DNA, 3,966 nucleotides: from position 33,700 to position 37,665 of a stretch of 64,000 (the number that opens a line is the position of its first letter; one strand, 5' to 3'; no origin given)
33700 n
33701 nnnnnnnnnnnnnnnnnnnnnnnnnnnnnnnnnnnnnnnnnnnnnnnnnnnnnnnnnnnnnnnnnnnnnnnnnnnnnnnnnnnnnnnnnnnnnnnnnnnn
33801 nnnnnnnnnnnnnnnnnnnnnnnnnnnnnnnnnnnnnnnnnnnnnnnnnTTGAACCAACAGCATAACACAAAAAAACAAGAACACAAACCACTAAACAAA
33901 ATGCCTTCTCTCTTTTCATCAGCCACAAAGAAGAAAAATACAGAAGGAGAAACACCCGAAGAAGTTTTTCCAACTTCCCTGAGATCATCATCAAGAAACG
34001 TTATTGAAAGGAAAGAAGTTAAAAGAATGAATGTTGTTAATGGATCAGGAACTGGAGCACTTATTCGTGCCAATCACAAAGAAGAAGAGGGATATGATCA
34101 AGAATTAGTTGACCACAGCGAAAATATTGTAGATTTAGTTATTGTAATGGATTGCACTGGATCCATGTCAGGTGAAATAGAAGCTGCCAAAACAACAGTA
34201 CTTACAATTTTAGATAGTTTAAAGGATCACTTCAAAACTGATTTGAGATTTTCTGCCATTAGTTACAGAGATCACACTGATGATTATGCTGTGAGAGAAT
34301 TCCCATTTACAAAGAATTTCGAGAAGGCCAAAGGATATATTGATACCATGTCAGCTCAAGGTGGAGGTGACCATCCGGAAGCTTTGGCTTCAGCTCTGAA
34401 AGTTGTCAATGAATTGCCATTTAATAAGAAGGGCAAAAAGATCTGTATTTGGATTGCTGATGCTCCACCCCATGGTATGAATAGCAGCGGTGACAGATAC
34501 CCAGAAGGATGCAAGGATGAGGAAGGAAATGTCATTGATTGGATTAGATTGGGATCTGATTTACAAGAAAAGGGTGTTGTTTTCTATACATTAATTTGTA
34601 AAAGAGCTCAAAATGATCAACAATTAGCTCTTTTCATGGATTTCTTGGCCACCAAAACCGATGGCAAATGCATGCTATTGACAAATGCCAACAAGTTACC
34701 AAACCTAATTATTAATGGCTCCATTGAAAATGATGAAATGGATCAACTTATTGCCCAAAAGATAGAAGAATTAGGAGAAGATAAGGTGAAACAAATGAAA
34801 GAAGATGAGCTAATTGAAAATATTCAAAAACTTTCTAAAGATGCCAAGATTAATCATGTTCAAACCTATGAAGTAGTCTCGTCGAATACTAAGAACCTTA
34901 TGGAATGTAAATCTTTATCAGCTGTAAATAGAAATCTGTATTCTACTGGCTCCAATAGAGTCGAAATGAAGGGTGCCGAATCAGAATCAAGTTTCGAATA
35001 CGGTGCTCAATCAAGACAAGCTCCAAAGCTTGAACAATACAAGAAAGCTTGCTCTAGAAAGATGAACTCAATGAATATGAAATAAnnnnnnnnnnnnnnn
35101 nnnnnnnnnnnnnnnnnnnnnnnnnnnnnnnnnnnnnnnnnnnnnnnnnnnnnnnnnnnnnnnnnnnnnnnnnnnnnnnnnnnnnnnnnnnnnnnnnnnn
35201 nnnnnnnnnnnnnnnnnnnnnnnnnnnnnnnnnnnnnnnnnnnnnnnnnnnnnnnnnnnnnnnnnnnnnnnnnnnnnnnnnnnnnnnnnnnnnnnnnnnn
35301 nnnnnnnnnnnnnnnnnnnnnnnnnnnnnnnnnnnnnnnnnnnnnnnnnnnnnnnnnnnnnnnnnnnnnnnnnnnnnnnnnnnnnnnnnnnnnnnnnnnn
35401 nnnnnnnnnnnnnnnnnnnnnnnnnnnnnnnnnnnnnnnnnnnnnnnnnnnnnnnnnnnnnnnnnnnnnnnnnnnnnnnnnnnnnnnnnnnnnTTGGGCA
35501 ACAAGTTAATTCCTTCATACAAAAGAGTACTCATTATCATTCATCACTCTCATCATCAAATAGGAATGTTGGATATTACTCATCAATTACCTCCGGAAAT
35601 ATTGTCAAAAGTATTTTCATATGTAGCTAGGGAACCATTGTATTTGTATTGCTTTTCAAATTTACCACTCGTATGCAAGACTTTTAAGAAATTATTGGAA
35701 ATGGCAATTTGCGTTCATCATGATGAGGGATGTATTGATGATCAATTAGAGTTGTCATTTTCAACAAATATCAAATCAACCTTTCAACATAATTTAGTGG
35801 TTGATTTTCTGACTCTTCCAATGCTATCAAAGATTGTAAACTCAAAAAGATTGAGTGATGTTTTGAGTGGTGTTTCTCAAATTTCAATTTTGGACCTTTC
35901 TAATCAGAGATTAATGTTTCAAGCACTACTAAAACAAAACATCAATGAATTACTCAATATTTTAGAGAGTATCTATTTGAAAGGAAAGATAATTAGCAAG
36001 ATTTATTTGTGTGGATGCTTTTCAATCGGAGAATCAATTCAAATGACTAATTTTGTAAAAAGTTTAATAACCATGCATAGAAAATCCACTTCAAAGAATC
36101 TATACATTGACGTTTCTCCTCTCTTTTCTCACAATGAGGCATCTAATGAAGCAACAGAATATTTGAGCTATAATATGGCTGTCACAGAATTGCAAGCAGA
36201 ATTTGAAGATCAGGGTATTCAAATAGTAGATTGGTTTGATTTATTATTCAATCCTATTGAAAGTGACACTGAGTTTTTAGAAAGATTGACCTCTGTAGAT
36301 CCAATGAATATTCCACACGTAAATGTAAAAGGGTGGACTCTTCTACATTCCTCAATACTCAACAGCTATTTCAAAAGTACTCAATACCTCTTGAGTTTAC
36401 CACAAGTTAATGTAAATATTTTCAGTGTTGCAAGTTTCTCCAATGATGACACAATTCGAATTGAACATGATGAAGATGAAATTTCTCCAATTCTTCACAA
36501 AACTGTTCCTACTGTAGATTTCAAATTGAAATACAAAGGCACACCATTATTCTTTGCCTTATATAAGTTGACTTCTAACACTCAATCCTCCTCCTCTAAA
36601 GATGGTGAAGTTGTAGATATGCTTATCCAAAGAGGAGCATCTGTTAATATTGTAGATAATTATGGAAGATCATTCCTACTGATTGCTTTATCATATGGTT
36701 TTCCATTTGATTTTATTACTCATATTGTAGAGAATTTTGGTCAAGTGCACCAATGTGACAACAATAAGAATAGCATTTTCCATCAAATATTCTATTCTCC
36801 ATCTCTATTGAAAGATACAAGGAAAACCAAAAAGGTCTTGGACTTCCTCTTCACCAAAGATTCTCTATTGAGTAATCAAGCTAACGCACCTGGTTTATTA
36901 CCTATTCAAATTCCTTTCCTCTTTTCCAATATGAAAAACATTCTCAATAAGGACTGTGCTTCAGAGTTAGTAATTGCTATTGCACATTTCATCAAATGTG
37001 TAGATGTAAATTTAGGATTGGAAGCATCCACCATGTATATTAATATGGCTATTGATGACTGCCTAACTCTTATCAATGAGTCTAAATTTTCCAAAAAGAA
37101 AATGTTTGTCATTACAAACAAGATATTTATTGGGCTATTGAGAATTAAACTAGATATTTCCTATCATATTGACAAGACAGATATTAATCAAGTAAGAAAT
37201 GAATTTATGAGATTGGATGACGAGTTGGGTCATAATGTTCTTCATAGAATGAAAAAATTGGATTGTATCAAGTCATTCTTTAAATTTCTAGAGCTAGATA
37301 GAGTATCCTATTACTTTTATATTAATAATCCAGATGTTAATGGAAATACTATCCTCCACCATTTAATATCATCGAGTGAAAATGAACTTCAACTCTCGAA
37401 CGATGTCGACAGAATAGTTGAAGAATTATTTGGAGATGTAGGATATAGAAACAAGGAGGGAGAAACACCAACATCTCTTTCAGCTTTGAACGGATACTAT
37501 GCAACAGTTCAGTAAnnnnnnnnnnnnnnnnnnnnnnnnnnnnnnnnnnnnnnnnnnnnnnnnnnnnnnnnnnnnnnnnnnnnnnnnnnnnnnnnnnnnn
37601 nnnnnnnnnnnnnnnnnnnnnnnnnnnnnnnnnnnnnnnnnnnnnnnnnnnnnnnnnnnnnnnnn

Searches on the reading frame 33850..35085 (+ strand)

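Call 36: search_protein_families(library=pfam, proteins=[window:33850-35085:+], max_evalue=0.001)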
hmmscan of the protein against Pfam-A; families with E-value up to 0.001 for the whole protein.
window:33850-35085:+ (411 aa): 3 families
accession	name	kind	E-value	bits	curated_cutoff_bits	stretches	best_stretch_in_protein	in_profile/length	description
PF25106.1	VWA_4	-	1.7e-11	44.4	27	1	96-186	2-88/169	von Willebrand factor A domain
PF13519.12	VWA_2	-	1.8e-09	38.6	27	1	96-205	1-106/107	von Willebrand factor type A domain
PF00092.34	VWA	-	2.1e-08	35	23.8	1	95-281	1-166/174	von Willebrand factor type A domain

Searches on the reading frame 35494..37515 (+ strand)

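Call 36: search_protein_families(library=pfam, proteins=[window:35494-37515:+], max_evalue=0.001)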
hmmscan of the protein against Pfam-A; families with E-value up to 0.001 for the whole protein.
window:35494-37515:+ (673 aa): 4 families
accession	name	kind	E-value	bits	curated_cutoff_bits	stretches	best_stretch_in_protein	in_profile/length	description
PF13637.12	Ank_4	-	2.8e-10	40.6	22.7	0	372-403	11-42/50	Ankyrin repeats (many copies)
PF12796.13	Ank_2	-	1.1e-09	39.1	27.3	0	369-414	8-51/90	Ankyrin repeats (3 copies)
PF13606.12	Ank_3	-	6.9e-06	26.4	22.3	0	280-309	2-30/30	Ankyrin repeat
PF00023.36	Ank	-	1.2e-05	25.8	21.1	0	369-389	13-33/33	Ankyrin repeat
